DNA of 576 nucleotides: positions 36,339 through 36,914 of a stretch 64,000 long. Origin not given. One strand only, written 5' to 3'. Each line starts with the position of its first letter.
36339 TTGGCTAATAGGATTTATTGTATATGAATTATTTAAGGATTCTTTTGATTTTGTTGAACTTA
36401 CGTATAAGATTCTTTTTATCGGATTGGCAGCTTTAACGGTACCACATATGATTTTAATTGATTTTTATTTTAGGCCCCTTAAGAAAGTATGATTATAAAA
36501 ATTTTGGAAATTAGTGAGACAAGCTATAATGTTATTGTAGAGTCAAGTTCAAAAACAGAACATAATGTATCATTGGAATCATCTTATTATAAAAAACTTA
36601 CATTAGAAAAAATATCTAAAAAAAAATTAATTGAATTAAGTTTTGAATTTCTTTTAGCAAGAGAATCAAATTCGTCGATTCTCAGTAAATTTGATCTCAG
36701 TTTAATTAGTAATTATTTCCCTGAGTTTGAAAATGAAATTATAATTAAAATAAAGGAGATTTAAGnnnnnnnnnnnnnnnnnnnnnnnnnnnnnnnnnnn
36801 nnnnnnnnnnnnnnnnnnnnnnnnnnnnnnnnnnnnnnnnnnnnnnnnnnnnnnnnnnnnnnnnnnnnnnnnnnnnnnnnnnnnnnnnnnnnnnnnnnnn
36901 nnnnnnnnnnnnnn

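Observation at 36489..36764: Unknown 91-aa ORF translationally coupled to blh at the end of the retinal operon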

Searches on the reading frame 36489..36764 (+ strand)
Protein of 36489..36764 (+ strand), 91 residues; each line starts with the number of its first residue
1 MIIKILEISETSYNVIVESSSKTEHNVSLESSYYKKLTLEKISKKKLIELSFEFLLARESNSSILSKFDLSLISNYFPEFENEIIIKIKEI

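Call 3: search_protein_families(library=pfam, proteins=[window:36489-36761:+], max_evalue=1)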
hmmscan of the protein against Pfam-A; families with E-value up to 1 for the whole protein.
window:36489-36761:+ (91 aa): 2 families
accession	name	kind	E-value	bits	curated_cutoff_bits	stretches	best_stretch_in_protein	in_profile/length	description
PF00427.26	PBS_linker_poly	-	0.033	14.7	28.7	1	30-62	52-84/126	Phycobilisome Linker polypeptide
PF10859.13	DUF2660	-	0.054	14.5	25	1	22-68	23-67/91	Protein of unknown function (DUF2660)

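Call 4: search_protein_families(library=ncbifam, proteins=[window:36489-36761:+], max_evalue=10)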
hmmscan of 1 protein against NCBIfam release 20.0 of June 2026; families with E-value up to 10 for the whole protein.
window:36489-36761:+ (91 aa): 0 families

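Call 6: find_homologous_proteins(query=window:36489-36761:+, max_evalue=0.01)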
Query window:36489-36761:+ (91 aa): 107 proteins with E <= 0.01 among 120 candidates.
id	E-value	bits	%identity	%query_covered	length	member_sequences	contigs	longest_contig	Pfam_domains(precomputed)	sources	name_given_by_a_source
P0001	1.6e-43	163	98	100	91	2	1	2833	-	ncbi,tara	tara:strand:- start:157 stop:432 length:276 start_codon:yes stop_codon:yes gene_type:complete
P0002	1.5e-41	157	93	90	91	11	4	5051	-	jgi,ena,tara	tara:strand:- start:142 stop:417 length:276 start_codon:yes stop_codon:yes gene_type:complete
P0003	4.2e-22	95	62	99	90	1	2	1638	-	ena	-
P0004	7.7e-22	95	64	97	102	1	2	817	-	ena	-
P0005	7.8e-22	95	62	99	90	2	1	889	-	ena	-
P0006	8.5e-22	95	63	97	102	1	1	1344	-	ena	-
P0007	8.9e-22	94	64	97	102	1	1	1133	-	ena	-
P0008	1.0e-21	94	63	97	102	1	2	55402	-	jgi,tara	tara:strand:- start:57 stop:365 length:309 start_codon:yes stop_codon:yes gene_type:complete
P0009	1.0e-21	94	63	97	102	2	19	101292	-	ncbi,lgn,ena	-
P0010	1.4e-21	94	63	97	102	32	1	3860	-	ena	-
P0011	1.7e-21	94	61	97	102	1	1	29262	-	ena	-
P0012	2.1e-21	93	61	99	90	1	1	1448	-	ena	-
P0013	2.3e-21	93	64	97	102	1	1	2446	-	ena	-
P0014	2.8e-21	93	63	97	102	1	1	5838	-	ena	-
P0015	7.5e-21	91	60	97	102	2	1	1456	-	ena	-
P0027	1.1e-18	85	68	75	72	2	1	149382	-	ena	-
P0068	3.6e-14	70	72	59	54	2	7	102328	-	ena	-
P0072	1.4e-13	68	54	90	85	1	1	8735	-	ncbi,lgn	-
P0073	6.7e-13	66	44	95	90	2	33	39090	-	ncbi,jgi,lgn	ncbi:MAG TPA: hypothetical protein VIK69_05905 [Methylophilaceae bacterium]|jgi:hypothetical protein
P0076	1.9e-12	65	45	100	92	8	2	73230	-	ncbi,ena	-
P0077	2.8e-12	64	46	92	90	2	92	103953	-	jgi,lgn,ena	jgi:hypothetical protein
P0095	1.5e-6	46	44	77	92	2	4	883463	-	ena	-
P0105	4.4e-5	41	37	84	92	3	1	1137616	-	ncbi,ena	-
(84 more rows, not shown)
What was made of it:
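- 107 homologues of 85-102 aa (call 6).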

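Call 9: search_protein_families(library=pfam, alignment_id=A1, max_evalue=1)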
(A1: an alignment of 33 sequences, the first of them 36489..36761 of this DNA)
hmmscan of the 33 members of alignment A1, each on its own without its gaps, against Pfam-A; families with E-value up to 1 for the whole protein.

A. member 1, window:36489-36761:+ (91 aa): 2 families
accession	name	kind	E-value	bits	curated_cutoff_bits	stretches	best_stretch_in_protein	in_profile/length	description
PF00427.26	PBS_linker_poly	-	0.033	14.7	28.7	1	30-62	52-84/126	Phycobilisome Linker polypeptide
PF10859.13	DUF2660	-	0.054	14.5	25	1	22-68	23-67/91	Protein of unknown function (DUF2660)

B. families by the number of members that match (of 33 scanned): 20 families
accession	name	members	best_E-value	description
PF10859.13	DUF2660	5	0.00071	Protein of unknown function (DUF2660)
PF07290.17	YqiJ_OB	3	0.0042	Inner membrane protein YqiJ, OB-fold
PF12174.13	RST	3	0.01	RCD1-SRO-TAF4 (RST) plant domain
PF10494.15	Stk19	3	0.056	Inactive serine-threonine protein kinase 19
PF12348.14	CLASP_N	2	0.0042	CLASP N terminal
PF07471.18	Phage_Nu1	2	0.0084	Phage DNA packaging protein Nu1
PF14868.11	DUF4487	1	0.0023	Domain of unknown function (DUF4487)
PF20949.2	Flu_PB2_3rd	1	0.0099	Influenza RNA polymerase PB2 middle domain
PF21859.2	Replitron_HUH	1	0.032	Replitron, HUH endonuclease domain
PF00427.26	PBS_linker_poly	1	0.033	Phycobilisome Linker polypeptide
PF23594.1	RPN11_C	1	0.044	26S proteasome regulatory subunit RPN11 C-terminal domain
PF20867.3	UVSSA_N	1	0.045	UVSSA N-terminal domain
PF18700.6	Castor1_N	1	0.048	Cytosolic arginine sensor for mTORC1 subunit 1 N-terminal domain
PF21828.1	DUF6888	1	0.055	Domain of unknown function (DUF6888)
PF20678.2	HV_Gp350_C-term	1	0.055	Herpesvirus Envelope glycoprotein GP350 C-terminal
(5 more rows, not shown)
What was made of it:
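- On Pfam DUF2660 (PF10859): Best family member reaches E 7e-4 (calls 3, 9).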

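Call 10: search_solved_structures(query=A1, max_evalue=10, show_alignments=2)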
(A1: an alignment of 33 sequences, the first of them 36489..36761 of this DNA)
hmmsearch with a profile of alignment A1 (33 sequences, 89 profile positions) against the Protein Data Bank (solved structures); distinct sequences matched with E-value up to 10: 3.
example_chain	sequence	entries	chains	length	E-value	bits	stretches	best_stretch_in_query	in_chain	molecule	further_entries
9uan_B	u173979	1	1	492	0.11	15.6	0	72-84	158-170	miniGq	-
4uid_A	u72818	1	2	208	1.1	12.4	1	9-41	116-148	SURFACE LAYER PROTEIN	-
7ldf_A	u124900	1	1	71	1.2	12.2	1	7-54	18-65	Minimal thioredoxin fold protein, ems_thioM_802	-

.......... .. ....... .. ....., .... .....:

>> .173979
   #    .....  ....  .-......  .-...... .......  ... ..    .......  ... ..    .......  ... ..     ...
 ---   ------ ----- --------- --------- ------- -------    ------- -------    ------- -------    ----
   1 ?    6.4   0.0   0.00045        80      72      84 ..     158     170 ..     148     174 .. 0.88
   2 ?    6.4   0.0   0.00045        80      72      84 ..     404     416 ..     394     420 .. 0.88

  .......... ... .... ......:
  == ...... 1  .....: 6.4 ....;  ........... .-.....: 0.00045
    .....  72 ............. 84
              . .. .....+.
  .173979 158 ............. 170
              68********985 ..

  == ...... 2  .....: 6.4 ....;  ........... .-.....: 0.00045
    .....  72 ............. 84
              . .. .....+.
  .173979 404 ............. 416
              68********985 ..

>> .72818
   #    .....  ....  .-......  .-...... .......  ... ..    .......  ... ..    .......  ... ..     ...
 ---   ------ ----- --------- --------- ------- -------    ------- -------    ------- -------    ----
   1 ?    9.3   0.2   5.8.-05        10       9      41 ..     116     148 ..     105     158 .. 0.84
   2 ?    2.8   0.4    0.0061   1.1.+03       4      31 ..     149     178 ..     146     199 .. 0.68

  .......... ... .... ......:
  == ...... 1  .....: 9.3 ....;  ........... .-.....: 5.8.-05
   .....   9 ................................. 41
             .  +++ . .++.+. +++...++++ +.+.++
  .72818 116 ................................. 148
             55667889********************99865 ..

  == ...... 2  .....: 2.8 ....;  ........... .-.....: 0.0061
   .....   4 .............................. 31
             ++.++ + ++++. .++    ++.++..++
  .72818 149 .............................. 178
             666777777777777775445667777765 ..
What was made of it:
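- No match to PDB sequences (call 10).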

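Call 11: search_protein_families(library=ncbifam, alignment_id=A1, max_evalue=1)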
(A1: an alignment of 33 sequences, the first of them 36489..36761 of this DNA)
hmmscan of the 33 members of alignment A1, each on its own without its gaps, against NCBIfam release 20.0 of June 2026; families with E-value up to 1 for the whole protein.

A. member 1, window:36489-36761:+ (91 aa): 0 families

B. families by the number of members that match (of 33 scanned): 5 families
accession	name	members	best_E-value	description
NF010427.0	PRK13853.1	1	0.003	type IV secretion system protein VirB4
TIGR01577.1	oligosac_amyl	1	0.05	oligosaccharide amylase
TIGR02603.1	CxxCH_TIGR02603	1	0.15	putative heme-binding domain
NF009867.0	PRK13328.1-3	1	0.16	type III pantothenate kinase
NF008854.0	PRK11892.1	1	0.18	pyruvate dehydrogenase complex E1 component subunit beta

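Call 12: search_protein_representatives(protein=window:36489-36761:+)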
Query: 91 residues. Proteins with E-value up to 0.001 (for the whole library): 963; up to 1e-10: 130; up to 1e-30: 0. The best 150 are listed.
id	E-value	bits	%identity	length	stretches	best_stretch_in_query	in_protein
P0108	5.0e-18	80.9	51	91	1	6-86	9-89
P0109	5.6e-17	77.6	49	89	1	3-87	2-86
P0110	9.3e-17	76.9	54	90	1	7-85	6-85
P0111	1.1e-16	76.7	48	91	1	4-85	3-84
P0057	2.0e-16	75.8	63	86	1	18-90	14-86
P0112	2.9e-16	75.3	52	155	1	8-86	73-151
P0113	4.9e-16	74.6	56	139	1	14-86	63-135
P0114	5.7e-16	74.4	52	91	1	5-84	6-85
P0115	7.1e-16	74.1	50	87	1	3-86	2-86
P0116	7.2e-16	74.1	47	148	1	2-84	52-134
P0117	2.5e-15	72.3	50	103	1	8-85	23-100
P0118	2.6e-15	72.3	53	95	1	16-87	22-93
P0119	2.8e-15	72.2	47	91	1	2-90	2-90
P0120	3.5e-15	71.9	49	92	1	3-84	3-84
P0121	4.4e-15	71.6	51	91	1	1-83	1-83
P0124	1.4e-14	70.0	55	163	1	12-86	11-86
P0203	2.2e-11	59.8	39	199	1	2-88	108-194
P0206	2.7e-11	59.5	45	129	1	14-90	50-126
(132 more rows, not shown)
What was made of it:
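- On Unnamed ~90-aa '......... / YFPEFE' family (defined here): The window protein is 91 aa. Homologues are mostly 85-102 aa (calls 6, 12).
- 963 clusters at 50% identity with E<=1e-3 (call 12).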

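Call 13: find_related_loci(query=A1, collection=genome_contigs, flank=6000)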
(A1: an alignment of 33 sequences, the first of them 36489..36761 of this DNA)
Query A1 (91 aa) in genome_contigs; peptide patterns used: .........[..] (x = any residue, [..] = any of these).
599 stretches matched a pattern (row limit reached: there are more); 591 encode a relative of the query (tblastn E <= 1e-3); the best 80 are kept; 80 distinct loci.
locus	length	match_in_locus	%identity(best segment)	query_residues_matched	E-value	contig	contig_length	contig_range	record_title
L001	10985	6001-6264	63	3-90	9e-28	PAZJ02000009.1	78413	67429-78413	MAG: bacterium isolate SP78 67710, whole genome shotgun sequence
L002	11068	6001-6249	55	2-84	4e-26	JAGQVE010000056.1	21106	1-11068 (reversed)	MAG: Bacteroidales bacterium isolate HKST-UBA07 NODE_56_length_21106_cov_10.855580, whole genome shotgun sequence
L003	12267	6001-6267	48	1-89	4e-25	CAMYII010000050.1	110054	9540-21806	MAG: Acidiferrobacterales bacterium isolate ES_Gamma_002 genome assembly, contig: scaffold_262, whole genome shotgun seq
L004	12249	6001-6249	54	2-84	6e-25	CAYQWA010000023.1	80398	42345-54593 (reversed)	MAG TPA_asm: uncultured Bacteroidales bacterium isolate SRP077602_co7_588 genome assembly, contig: NODE_1064_length_8039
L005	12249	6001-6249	51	2-84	5e-25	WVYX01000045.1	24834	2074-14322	MAG: Gemmatimonadales bacterium isolate CS3-C064 C_merged_R1_(paired)_contig_1250, whole genome shotgun sequence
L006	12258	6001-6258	55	3-88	6e-25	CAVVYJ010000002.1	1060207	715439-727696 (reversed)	MAG: uncultured beta proteobacterium isolate MFD03899.bin.1.28 genome assembly, contig: contig_20632, whole genome shotg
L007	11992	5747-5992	54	3-84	7e-25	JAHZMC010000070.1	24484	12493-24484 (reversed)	MAG: Betaproteobacteria bacterium isolate X_S6_bin.9 k141_630281, whole genome shotgun sequence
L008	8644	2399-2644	52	3-84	1e-24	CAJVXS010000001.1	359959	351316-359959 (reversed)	MAG TPA_asm: uncultured Methylophilaceae bacterium isolate SRR5469033_bin.51_MetaBAT_v2.12.1_MAG genome assembly, contig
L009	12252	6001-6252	50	1-84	2e-24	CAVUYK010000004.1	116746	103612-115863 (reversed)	MAG: Terriglobales bacterium isolate MFD05942.bin.2.68 genome assembly, contig: contig_104, whole genome shotgun sequenc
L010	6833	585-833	51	2-84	3e-24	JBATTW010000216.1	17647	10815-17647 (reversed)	MAG: Bacteroidota bacterium isolate MFD13193_ilm_asm_bin13 k127_395499, whole genome shotgun sequence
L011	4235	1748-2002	49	1-85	4e-24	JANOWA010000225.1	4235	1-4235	MAG: Methylotenera sp. isolate VAR_35_metabat_510 VAR_35_k141_3154437, whole genome shotgun sequence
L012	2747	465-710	49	3-84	7e-24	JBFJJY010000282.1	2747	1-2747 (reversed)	MAG: Methylophilaceae bacterium isolate Mix_sand17.2022.03.D.4 k141_823727_length_2747_cov_6.0000, whole genome shotgun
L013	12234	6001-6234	56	7-84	9e-24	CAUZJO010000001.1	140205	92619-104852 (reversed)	MAG: Candidatus Sumerlaeia bacterium isolate CB27_Tmax.35 genome assembly, contig: Ga0310121_10000020, whole genome shot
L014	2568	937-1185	53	3-84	9e-24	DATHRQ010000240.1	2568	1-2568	MAG TPA_asm: Anaerolineales bacterium isolate SMAG_U16029 k141_463209, whole genome shotgun sequence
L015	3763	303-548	51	3-84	9e-24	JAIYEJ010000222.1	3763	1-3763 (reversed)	MAG: Methylotenera sp. isolate H1_MAG_00063 pond_H1_MAG_00063_000000000267, whole genome shotgun sequence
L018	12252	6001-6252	50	1-84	1e-23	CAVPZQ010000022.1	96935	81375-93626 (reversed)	MAG: Bryobacterales bacterium isolate MFD10064.bin.2.53 genome assembly, contig: contig_37901, whole genome shotgun sequ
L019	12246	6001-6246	51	3-84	1e-23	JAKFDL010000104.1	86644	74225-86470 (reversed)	MAG: Methylotenera sp. isolate LC046 contig-124_169, whole genome shotgun sequence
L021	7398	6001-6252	46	1-84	2e-23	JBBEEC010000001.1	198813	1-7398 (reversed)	MAG: Bacteroidota bacterium isolate LejiaF_53_86 Lejia_F_100_length_198813_cov_54, whole genome shotgun sequence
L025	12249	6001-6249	48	2-84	2e-23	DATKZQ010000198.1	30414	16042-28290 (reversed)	MAG TPA_asm: Desulfatiglandales bacterium isolate SMAG_U14249 k141_1279007, whole genome shotgun sequence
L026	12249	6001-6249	49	2-84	3e-23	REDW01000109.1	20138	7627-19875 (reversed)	MAG: Spirochaetaceae bacterium isolate GEM2.Bin48 NODE_3168_length_20138_cov_11.298, whole genome shotgun sequence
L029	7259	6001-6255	48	2-86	3e-23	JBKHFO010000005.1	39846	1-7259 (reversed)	MAG: Candidatus Hydrogenedentota bacterium isolate D1M05_5 NODE_399_length_39846_cov_6.681410, whole genome shotgun sequ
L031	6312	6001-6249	47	2-84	3e-23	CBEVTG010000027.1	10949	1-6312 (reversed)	MAG TPA_asm: uncultured bacterium isolate SRR19160658_concoct_45 genome assembly, contig: ERZ26800495.641, whole genome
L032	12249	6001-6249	54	2-84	3e-23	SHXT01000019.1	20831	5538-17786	MAG: Candidatus Methylopumilus sp. isolate Baikal-deep-G83 BACOMB-40M-C898, whole genome shotgun sequence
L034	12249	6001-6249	53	3-85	4e-23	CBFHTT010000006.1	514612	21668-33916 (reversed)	MAG: Limisphaerales bacterium isolate Co_bin_406_orig genome assembly, contig: Co_bin_406_orig_Co_c_000001050389, whole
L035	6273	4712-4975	50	3-90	5e-23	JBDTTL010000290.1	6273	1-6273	MAG: Acidobacteriota bacterium isolate cluster3_bin.295 NODE_66393_length_6273_cov_6.245577, whole genome shotgun sequen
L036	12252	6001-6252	48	1-84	4e-23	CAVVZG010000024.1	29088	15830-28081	MAG: Bryobacterales bacterium isolate MFD04540.bin.2.40 genome assembly, contig: contig_25247, whole genome shotgun sequ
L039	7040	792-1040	48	2-84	6e-23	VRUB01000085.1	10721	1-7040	MAG: Nitrospira sp. isolate MohnsGC08_bin011 NODE_90_length_10721_cov_7.507892, whole genome shotgun sequence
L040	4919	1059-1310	48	1-84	6e-23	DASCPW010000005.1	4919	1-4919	MAG TPA_asm: Rhodospirillales bacterium isolate Fu_MAG_55 c_000000120408, whole genome shotgun sequence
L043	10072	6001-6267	56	2-89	7e-23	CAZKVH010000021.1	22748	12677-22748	MAG TPA_asm: uncultured Actinomycetota bacterium isolate binchicken_co116_12 genome assembly, contig: NODE_2102_length_2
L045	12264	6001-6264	53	2-88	7e-23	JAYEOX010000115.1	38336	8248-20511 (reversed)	MAG: Candidatus Neomarinimicrobiota bacterium isolate MAG018 MAG018_115, whole genome shotgun sequence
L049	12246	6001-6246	51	3-84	1e-22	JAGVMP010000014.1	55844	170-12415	MAG: Proteobacteria bacterium isolate SW_1 c_000000070512, whole genome shotgun sequence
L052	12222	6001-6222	61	11-84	1e-24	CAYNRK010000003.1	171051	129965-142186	MAG TPA_asm: uncultured Gammaproteobacteria bacterium isolate SRP077602_co8_262 genome assembly, contig: NODE_52_length_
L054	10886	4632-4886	53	1-84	2e-22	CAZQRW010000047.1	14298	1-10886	MAG TPA_asm: uncultured bacterium isolate binchicken_co19_491 genome assembly, contig: NODE_7026_length_14298_cov_25.932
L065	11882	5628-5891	43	1-88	5e-22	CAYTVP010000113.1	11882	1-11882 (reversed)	MAG TPA_asm: uncultured Solibacteraceae bacterium isolate SRP344714_co2_445 genome assembly, contig: NODE_14110_length_1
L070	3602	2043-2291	52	2-84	8e-22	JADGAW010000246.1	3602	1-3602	MAG: Nitrospinota bacterium isolate nPCRbin9 nPCR_bin9_NODE_246_length_3602_cov_2.078014, whole genome shotgun sequence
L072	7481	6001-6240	55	2-80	7e-22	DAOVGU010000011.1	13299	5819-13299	MAG TPA_asm: bacterium isolate CSMAG_1143 CSMAG_1143_k141_2882715_length_13299_cov_6.0000, whole genome shotgun sequence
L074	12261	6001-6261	44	3-88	1e-21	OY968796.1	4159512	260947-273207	MAG: Terriglobia bacterium isolate MFD04463.bin.1.19 genome assembly, chromosome: 1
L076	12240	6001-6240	56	2-81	9e-22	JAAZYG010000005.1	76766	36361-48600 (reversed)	MAG: Candidatus Uhrbacteria bacterium isolate bin41o c_000002555054, whole genome shotgun sequence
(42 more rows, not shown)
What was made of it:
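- Many hosts are dark-habitat anaerobes such as Desulfobacterales, Syntrophobacteria and Olavius symbionts (call 13).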

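Call 19: list_cluster_members(proteins=[window:36489-36761:+, P0001, P0002, P0009, P0077, P0073, P0105, P0095])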
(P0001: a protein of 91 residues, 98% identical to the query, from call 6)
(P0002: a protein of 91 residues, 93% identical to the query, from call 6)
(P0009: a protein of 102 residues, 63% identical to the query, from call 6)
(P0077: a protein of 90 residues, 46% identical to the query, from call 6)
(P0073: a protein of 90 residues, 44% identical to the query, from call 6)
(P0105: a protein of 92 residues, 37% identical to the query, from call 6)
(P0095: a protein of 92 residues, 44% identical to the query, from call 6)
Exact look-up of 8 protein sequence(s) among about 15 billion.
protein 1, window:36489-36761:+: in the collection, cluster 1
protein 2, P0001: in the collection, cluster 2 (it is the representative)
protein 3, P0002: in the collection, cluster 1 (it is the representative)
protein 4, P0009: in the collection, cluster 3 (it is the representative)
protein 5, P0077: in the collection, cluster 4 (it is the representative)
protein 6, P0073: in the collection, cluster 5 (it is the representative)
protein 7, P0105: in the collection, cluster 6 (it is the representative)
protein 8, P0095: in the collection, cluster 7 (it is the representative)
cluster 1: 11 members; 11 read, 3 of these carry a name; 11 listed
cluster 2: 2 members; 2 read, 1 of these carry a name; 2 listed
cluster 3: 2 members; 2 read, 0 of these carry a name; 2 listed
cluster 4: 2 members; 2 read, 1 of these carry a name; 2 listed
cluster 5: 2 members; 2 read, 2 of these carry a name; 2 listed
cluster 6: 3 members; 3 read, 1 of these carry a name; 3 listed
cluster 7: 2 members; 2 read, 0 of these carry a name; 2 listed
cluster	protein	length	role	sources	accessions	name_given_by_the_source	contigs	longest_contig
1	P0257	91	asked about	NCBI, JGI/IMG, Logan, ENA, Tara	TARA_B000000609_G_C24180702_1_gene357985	strand:+ start:1178 stop:1453 length:276 start_codon:yes stop_codon:yes gene_type:complete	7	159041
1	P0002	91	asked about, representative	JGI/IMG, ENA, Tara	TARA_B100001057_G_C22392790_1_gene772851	strand:- start:142 stop:417 length:276 start_codon:yes stop_codon:yes gene_type:complete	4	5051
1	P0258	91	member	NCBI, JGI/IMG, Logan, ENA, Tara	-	strand:+ start:1009 stop:1284 length:276 start_codon:yes stop_codon:yes gene_type:complete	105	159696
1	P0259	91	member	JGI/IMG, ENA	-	-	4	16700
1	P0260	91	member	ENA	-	-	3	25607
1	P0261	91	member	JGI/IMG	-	-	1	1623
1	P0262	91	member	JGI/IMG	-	-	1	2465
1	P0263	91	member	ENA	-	-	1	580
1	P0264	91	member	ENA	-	-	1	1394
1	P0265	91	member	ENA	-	-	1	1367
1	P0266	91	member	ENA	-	-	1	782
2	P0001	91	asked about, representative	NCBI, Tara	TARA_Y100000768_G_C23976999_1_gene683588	strand:- start:157 stop:432 length:276 start_codon:yes stop_codon:yes gene_type:complete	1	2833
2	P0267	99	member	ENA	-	-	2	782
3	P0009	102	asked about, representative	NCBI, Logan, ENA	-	-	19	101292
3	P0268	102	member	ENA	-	-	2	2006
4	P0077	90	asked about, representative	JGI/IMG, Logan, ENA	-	hypothetical protein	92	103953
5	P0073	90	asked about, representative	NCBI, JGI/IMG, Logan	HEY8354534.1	MAG TPA: hypothetical protein VIK69_05905 [Methylophilaceae bacterium] | hypothetical protein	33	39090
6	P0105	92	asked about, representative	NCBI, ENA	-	-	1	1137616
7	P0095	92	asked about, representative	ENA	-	-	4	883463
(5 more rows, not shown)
